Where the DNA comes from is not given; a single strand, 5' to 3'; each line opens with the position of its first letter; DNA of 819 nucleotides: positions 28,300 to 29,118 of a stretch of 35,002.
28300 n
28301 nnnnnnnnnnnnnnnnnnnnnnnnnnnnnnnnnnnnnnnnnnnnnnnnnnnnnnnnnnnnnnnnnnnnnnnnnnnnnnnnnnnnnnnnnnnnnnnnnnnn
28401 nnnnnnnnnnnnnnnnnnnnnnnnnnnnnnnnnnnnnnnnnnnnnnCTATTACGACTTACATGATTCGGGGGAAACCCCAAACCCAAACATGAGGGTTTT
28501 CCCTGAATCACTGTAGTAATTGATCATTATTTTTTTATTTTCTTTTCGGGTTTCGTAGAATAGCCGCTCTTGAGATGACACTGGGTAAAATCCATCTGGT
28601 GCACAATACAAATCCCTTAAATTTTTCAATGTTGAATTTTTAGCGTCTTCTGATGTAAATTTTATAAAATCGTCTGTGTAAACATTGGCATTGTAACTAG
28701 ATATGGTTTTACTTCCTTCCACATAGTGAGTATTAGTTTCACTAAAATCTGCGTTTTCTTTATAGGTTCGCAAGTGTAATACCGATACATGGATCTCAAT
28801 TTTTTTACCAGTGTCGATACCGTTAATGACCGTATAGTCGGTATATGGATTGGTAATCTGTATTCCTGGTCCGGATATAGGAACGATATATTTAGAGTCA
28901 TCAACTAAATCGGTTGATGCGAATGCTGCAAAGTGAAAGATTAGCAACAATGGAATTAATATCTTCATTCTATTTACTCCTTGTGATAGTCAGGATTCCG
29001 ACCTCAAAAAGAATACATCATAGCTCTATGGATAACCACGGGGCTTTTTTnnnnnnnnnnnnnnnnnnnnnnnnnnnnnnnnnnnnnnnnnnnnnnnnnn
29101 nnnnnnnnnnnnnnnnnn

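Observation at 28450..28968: Oppositely oriented AT-rich moron encoding a secreted 172-aa protein between the core-protein and terminase genes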

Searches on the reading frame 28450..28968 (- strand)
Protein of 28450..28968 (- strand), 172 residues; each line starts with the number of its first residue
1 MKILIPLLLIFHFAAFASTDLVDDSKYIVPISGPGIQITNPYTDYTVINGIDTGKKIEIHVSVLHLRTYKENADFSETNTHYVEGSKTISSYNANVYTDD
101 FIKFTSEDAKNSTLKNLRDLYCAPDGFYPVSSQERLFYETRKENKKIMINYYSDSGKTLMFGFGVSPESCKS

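Call 6: search_protein_families(library=pfam, proteins=[window:28450-28968:-], max_evalue=0.1)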
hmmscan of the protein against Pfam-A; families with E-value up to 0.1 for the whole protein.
window:28450-28968:- (172 aa): 0 families

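Call 7: find_homologous_proteins(query=window:28450-28968:-, max_evalue=0.01)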
Query window:28450-28968:- (172 aa): 24 proteins with E <= 0.01 among 44 candidates.
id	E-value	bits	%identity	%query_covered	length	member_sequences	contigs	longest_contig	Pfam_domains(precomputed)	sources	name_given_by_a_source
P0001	2.1e-105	368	97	100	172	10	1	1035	-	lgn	-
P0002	2.2e-90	319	84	100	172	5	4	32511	-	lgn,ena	-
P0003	1.6e-89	316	83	100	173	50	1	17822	-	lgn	-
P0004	1.4e-83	297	76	100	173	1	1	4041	-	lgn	-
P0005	4.0e-83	295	77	100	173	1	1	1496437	-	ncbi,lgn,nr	ncbi:hypothetical protein RVW32_000749 [Citrobacter amalonaticus]|nr:hypothetical protein [Citrobact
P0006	4.9e-81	288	77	100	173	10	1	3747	-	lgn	-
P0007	1.8e-80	287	76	100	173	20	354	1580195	-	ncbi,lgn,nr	ncbi:hypothetical protein SKB45_001996 [Salmonella enterica]|nr:hypothetical protein [Salmonella ent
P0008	6.9e-79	281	76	100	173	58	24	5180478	-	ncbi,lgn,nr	ncbi:TPA: hypothetical protein RRT76_003883 [Klebsiella pneumoniae]|nr:hypothetical protein [Klebsie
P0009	7.7e-79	281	74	100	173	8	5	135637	-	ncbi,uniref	ncbi:hypothetical protein AB8R75_06635 [Klebsiella quasipneumoniae subsp. similipneumoniae]|uniref:h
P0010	2.4e-76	273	73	100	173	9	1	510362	-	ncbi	-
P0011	8.7e-72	258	69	100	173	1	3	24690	-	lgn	-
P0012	9.2e-70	252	69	88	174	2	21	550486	-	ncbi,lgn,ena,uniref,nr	ncbi:MAG: hypothetical protein E7B58_00650 [Citrobacter sp.]|uniref:hypothetical protein n=1 Tax=Cit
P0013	3.0e-65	237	71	85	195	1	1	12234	-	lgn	-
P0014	8.0e-65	236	74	86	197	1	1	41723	-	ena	-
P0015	9.1e-65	236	66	91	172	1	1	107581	-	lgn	-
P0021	1.1e-61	225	69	85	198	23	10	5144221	-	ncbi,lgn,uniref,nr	ncbi:TPA: hypothetical protein MYV30_000550 [Klebsiella pneumoniae]|uniref:hypothetical protein n=1 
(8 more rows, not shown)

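Call 9: search_protein_families(library=phrogs, proteins=[window:28450-28968:-], max_evalue=0.1)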
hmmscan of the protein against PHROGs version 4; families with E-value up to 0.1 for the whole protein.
window:28450-28968:- (172 aa): 3 families
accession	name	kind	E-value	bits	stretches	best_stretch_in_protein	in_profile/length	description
phrog_8033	-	unknown function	3.8e-46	158.5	1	25-170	44-187/187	-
phrog_7270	-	unknown function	0.0075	17.3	0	1-23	1-23/137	-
phrog_19831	-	unknown function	0.026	15.8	1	113-161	78-123/124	-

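Call 10: search_dna_similar(query=window:28450-28968:-, collection=phages, mode=protein, max_evalue=0.001, max_rows=40)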
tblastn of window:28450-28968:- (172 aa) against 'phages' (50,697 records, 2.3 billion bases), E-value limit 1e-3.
Records with a match: 2; places in all: 2; records where one place covers at least 80% of the query: 2.
Best place of each record, by identity: <60% 2.
By first word of the organism name: Escherichia 2.
By host as written in the record: Escherichia coli O103:H25 strain NIPH-11060424/NVH-734 2.
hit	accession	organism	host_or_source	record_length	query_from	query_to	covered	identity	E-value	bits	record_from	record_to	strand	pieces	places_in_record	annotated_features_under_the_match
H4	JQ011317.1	Escherichia phage TL-2011b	Escherichia coli O103:H25 strain ...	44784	1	170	99%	44.6%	2e-42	155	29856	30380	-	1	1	hypothetical protein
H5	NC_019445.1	Escherichia phage TL-2011b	Escherichia coli O103:H25 strain ...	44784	1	170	99%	44.6%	2e-42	155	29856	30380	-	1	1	hypothetical protein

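Call 12: get_annotated_region(hit=H5, flank=8000)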
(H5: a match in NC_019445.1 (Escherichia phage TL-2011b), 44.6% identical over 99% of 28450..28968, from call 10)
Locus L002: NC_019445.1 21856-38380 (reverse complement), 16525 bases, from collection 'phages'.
description: Escherichia phage TL-2011b, complete genome.
organism: Escherichia phage TL-2011b (NCBI taxid 1124654)
taxonomy: Viruses; Duplodnaviria; Heunggongvirae; Uroviricota; Caudoviricetes
host: Escherichia coli O103:H25 strain NIPH-11060424/NVH-734; source: patient with HUS during an EHEC outbreak; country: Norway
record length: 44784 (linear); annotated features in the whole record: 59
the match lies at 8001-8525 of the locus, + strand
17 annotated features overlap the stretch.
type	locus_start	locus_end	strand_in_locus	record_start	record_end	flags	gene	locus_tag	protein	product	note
CDS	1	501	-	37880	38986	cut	-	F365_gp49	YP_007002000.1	O-acetyltransferase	-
CDS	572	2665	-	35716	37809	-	-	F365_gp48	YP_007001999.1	hypothetical protein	-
CDS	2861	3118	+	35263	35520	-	-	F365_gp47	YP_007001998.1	hypothetical protein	-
misc_feature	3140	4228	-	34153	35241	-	-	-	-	-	similar to hypothetical protein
CDS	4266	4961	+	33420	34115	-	-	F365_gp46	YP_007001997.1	Bro-N domain-containing protein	-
CDS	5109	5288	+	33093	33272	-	-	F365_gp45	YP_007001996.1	hypothetical protein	-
CDS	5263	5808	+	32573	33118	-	-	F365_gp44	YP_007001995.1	type II toxin-antitoxin system YafO family toxin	-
CDS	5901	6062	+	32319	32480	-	-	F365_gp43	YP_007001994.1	putative transmembrane anchored protein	-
CDS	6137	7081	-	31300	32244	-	-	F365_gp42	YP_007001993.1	anti-repressor Ant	-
CDS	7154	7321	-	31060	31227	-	-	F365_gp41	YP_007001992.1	Arc-like repressor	-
CDS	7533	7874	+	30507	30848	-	-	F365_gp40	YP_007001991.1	hypothetical protein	-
CDS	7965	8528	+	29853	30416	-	-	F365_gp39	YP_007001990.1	hypothetical protein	-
CDS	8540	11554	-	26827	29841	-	-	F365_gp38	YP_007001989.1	hypothetical protein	-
CDS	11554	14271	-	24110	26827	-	-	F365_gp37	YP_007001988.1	endolysin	-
CDS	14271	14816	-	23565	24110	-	-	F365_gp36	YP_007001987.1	internal virion protein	-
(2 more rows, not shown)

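Call 19: search_solved_structures(query=A1, max_evalue=10)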
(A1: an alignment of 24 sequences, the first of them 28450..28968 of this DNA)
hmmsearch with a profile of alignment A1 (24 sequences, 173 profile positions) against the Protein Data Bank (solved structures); distinct sequences matched with E-value up to 10: 2.
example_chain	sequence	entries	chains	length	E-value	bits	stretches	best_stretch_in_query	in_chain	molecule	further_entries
8tj2_C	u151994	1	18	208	0.28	13.9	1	98-131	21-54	Type IV major pilin protein PilA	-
5u1h_A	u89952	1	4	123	0.34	13.7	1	60-122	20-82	Outer membrane porin F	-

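Call 25: find_encoding_contigs(protein=P0007, flank=6000, max_places=4)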
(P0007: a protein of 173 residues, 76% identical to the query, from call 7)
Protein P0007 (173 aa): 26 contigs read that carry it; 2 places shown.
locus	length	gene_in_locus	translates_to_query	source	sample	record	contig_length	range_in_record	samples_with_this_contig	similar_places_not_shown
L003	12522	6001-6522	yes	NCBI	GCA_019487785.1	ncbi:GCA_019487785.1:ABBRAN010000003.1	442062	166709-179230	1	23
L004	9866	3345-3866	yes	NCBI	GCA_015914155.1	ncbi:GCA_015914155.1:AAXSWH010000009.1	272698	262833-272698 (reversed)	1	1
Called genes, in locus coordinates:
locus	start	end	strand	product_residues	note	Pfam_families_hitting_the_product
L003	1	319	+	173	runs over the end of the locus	PF07108:PipA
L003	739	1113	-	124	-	-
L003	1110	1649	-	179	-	PF00959:Phage_lysozyme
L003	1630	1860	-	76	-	PF04971:Phage_holin_2_1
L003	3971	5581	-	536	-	PF22530:Terminase-T7_RNaseH-like (weak)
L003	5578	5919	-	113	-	-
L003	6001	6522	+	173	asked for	-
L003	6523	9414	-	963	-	-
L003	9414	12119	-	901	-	PF01464:SLT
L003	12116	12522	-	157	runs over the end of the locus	-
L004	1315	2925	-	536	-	PF22530:Terminase-T7_RNaseH-like (weak)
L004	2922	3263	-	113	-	-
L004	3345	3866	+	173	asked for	-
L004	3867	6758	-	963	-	-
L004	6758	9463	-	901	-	PF01464:SLT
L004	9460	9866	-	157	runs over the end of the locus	-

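Call 26: find_encoding_contigs(protein=P0021, flank=6000, max_places=4)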
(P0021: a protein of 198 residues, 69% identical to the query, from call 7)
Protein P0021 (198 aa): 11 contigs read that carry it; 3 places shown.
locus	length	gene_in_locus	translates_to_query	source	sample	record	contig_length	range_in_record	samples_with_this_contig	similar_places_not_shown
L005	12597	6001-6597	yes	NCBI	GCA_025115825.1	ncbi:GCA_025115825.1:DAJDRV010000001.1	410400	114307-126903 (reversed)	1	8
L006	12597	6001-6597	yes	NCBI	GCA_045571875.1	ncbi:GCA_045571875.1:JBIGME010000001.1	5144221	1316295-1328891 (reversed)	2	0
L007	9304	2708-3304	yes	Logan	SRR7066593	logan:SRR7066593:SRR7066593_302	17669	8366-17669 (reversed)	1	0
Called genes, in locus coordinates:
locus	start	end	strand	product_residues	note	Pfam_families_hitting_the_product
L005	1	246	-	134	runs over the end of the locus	PF16931:Phage_holin_8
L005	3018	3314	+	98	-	-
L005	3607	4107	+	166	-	PF15956:DUF4760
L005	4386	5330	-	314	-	PF10547:P22_AR_N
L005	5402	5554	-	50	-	-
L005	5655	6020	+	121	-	PF03869:Arc, PF22513:FitA-like_RHH (weak)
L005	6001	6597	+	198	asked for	-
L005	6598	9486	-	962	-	-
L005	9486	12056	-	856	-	PF01464:SLT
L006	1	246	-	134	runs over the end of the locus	PF16931:Phage_holin_8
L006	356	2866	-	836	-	PF27114:Phage_tail_beta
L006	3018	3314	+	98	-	-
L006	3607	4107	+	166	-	PF15956:DUF4760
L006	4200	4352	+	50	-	-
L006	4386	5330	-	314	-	PF10547:P22_AR_N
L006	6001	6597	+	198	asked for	-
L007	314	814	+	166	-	PF15956:DUF4760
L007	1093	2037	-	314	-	PF10547:P22_AR_N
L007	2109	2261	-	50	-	-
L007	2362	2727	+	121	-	PF03869:Arc, PF22513:FitA-like_RHH (weak)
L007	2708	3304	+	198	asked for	-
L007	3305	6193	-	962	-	-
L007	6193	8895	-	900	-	PF01464:SLT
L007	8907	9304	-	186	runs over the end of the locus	PF24072:T7_gp14 (weak)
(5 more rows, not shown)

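Call 27: predict_structure(alignment_id=A2)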
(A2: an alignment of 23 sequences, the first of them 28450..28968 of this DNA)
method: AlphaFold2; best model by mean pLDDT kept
length: 172 residues; sequences in the alignment: 23
mean_pLDDT: 56.6   pTM: 0.52
mean pLDDT of the five models: 56.6, 44.9, 44.9, 44.7, 32.3
residues with pLDDT >= 90: 0; 70-90: 60; 50-70: 35; < 50: 77
segments of 3 or more residues with pLDDT < 50: 1-44, 64-96
pLDDT, mean of each block of 10 residues (from residue 1): 41 32 27 35 51 76 47 38 36 45 64 80 83 77 83 66 81 69
secondary structure, 60 per line:
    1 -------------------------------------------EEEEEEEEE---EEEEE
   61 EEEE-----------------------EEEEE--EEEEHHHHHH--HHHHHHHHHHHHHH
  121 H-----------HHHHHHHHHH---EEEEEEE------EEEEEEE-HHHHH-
elements in order: E44-52 E56-64 E88-92 E95-98 H99-104 H107-121 H133-142 E146-152 E159-165 H167-171

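Call 33: search_protein_representatives(alignment_id=A2)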
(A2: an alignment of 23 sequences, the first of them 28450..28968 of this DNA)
Query: 23 sequences, 173 profile positions. Proteins with E-value up to 0.001 (for the whole library): 16; up to 1e-10: 11; up to 1e-30: 6. The best 16 are listed.
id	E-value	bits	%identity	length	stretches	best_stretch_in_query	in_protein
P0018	2.4e-83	294.2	-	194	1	5-171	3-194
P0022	5.0e-68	244.4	-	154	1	2-146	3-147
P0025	9.7e-44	165.3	-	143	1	30-168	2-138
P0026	3.9e-42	160.1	-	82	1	92-173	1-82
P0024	2.5e-38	147.7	-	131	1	34-120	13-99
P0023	1.7e-34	135.2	-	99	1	49-140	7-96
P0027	2.5e-29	118.4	-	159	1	68-167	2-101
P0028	5.8e-17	78.1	-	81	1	83-171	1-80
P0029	7.9e-14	67.9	-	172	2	86-171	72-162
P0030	3.1e-12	62.7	-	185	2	105-171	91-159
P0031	7.7e-11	58.2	-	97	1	22-80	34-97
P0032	7.1e-10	55.0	-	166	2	108-171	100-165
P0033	3.0e-09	53.0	-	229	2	101-171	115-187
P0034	6.6e-07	45.4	-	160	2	112-171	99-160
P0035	4.0e-05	39.6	-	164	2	100-171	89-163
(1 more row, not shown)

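Call 38: find_homologous_proteins(query=A3, max_evalue=0.001)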
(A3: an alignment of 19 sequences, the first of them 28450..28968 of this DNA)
Query A3 (19 sequences) (172 aa, profile of the alignment): 32 proteins with E <= 0.001 among 2950 candidates.
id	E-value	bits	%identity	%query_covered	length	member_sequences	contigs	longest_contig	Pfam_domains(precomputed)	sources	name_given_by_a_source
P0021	2.7e-60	221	69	85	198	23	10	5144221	-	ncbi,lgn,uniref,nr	ncbi:TPA: hypothetical protein MYV30_000550 [Klebsiella pneumoniae]|uniref:hypothetical protein n=1 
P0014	6.0e-59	216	74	86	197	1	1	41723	-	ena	-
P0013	3.8e-58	214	71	85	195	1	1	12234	-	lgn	-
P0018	4.2e-58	214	69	85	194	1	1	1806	-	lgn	-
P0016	8.1e-58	213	72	85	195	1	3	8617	-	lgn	-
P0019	2.1e-54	201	71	85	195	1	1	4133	-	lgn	-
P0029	1.1e-49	186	43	49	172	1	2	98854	-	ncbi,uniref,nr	ncbi:hypothetical protein [Superficieibacter electus]|uniref:hypothetical protein n=1 Tax=Superficie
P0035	5.8e-49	184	34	20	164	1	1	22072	-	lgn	-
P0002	1.7e-48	182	84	100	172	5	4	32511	-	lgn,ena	-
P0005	7.8e-48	180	77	100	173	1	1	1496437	-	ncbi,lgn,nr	ncbi:hypothetical protein RVW32_000749 [Citrobacter amalonaticus]|nr:hypothetical protein [Citrobact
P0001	1.3e-47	179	97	100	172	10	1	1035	-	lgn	-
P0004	1.8e-47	179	76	100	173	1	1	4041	-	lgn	-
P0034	2.8e-47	178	37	33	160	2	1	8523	-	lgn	-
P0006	5.6e-47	177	77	100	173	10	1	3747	-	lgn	-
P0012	1.6e-46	176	69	88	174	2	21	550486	-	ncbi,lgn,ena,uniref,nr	ncbi:MAG: hypothetical protein E7B58_00650 [Citrobacter sp.]|uniref:hypothetical protein n=1 Tax=Cit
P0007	8.9e-46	173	76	100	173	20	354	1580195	-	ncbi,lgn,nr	ncbi:hypothetical protein SKB45_001996 [Salmonella enterica]|nr:hypothetical protein [Salmonella ent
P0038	1.2e-40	157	44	43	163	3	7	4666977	-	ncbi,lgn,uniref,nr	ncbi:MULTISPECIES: hypothetical protein [Providencia]|uniref:Uncharacterized protein n=1 Tax=Provide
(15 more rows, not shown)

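Call 42: find_encoding_contigs(protein=P0038, flank=7000, max_places=3)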
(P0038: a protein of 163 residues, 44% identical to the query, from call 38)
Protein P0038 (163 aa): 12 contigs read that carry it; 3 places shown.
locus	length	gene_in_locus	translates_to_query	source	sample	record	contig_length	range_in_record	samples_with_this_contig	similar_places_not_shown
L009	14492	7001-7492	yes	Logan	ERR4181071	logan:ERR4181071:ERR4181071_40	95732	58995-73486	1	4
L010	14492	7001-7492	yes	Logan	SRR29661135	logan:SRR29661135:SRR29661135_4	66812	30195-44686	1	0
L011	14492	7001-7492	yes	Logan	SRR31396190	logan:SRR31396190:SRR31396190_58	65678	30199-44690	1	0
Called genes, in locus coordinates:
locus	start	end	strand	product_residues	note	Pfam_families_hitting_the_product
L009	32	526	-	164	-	-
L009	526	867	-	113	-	PF13539:Peptidase_M15_4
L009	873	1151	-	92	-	PF05449:Phage_holin_3_7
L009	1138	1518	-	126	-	PF16931:Phage_holin_8 (faint)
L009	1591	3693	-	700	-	-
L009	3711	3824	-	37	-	-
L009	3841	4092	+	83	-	-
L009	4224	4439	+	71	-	-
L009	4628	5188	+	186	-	PF13957:YafO_toxin (faint)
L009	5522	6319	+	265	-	PF02498:Bro-N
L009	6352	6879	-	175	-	-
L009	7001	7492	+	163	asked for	-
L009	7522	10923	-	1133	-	-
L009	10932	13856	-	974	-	-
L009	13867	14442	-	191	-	-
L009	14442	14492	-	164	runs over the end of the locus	-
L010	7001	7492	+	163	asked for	-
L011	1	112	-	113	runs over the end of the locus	PF13539:Peptidase_M15_4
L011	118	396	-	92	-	PF05449:Phage_holin_3_7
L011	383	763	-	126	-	PF16931:Phage_holin_8 (faint)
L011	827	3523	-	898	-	-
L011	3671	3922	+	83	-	-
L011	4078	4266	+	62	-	-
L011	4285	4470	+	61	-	-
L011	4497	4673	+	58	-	-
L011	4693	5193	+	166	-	-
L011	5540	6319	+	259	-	PF02498:Bro-N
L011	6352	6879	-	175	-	-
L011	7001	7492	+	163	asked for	-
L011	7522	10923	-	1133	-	-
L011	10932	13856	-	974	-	-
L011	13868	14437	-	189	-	-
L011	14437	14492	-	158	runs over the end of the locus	-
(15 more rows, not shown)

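Call 43: find_encoding_contigs(protein=P0029, flank=7000, max_places=2)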
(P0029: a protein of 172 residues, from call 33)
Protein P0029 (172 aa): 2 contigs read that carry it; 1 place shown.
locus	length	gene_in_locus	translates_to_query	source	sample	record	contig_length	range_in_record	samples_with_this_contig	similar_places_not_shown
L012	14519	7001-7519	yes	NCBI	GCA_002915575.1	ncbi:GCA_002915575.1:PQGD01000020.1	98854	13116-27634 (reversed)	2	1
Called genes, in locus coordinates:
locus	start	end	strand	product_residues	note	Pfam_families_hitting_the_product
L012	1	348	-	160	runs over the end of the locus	PF10721:DUF2514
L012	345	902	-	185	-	PF00959:Phage_lysozyme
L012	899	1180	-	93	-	PF05449:Phage_holin_3_7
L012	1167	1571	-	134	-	PF16931:Phage_holin_8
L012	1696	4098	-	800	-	-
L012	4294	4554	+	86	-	-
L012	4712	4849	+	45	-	-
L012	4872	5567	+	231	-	PF02498:Bro-N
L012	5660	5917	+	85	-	PF08972:DUF1902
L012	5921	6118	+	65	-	PF07927:HicA_toxin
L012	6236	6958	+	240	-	-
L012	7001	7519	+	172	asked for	-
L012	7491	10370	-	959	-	-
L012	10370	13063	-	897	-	PF01464:SLT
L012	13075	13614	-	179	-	PF24072:T7_gp14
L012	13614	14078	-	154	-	-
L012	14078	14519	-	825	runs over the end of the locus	-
